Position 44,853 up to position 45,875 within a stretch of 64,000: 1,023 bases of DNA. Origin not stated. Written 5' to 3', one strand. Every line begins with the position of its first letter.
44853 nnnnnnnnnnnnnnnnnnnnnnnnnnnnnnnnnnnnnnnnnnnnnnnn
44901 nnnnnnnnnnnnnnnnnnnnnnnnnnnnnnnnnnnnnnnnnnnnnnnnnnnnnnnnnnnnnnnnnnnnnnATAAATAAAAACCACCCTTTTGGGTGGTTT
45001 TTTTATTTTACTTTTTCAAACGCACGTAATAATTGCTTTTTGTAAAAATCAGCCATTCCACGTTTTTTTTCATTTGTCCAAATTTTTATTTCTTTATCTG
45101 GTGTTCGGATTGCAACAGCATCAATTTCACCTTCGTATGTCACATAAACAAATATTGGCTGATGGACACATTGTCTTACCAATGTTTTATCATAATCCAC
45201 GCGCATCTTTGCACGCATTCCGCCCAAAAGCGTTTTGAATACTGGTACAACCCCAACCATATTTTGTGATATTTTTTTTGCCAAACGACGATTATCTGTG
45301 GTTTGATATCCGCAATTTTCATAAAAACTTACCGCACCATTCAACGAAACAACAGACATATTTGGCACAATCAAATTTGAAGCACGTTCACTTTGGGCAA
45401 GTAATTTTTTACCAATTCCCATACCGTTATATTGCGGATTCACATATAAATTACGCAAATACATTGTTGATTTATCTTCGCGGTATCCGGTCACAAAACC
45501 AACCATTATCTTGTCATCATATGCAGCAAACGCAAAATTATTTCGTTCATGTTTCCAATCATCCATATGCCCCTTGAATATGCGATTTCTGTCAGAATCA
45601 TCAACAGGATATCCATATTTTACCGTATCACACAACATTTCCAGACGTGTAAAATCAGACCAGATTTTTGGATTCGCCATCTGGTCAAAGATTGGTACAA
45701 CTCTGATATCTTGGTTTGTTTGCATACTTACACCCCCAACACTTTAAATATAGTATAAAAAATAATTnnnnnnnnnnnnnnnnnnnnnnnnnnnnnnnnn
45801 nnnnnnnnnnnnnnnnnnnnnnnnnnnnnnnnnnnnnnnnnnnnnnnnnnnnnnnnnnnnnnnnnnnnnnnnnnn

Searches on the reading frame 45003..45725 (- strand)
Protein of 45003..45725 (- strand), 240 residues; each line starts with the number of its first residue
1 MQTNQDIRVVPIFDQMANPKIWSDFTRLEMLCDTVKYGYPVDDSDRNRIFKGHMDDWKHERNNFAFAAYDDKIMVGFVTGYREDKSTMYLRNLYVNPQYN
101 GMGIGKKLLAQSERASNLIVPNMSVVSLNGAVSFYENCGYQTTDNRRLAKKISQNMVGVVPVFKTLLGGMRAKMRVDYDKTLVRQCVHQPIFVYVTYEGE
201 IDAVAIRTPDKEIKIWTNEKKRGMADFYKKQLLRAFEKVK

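Call 66: search_protein_families(library=pfam, proteins=[window:45003-45725:-], max_evalue=0.001)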
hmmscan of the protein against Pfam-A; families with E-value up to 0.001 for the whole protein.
window:45003-45725:- (240 aa): 4 families
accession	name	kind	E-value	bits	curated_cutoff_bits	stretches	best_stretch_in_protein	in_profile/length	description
PF13508.13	Acetyltransf_7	-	1.2e-13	51.6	27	1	65-141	5-83/84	Acetyltransferase (GNAT) domain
PF13673.13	Acetyltransf_10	-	4.7e-13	49.7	23.6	1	59-152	27-119/128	Acetyltransferase (GNAT) domain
PF00583.31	Acetyltransf_1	-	1.9e-12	47.9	20.7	1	48-140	23-116/116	Acetyltransferase (GNAT) family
PF14542.12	Acetyltransf_CG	-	0.00021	21.8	30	1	66-111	2-48/80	GCN5-related N-acetyl-transferase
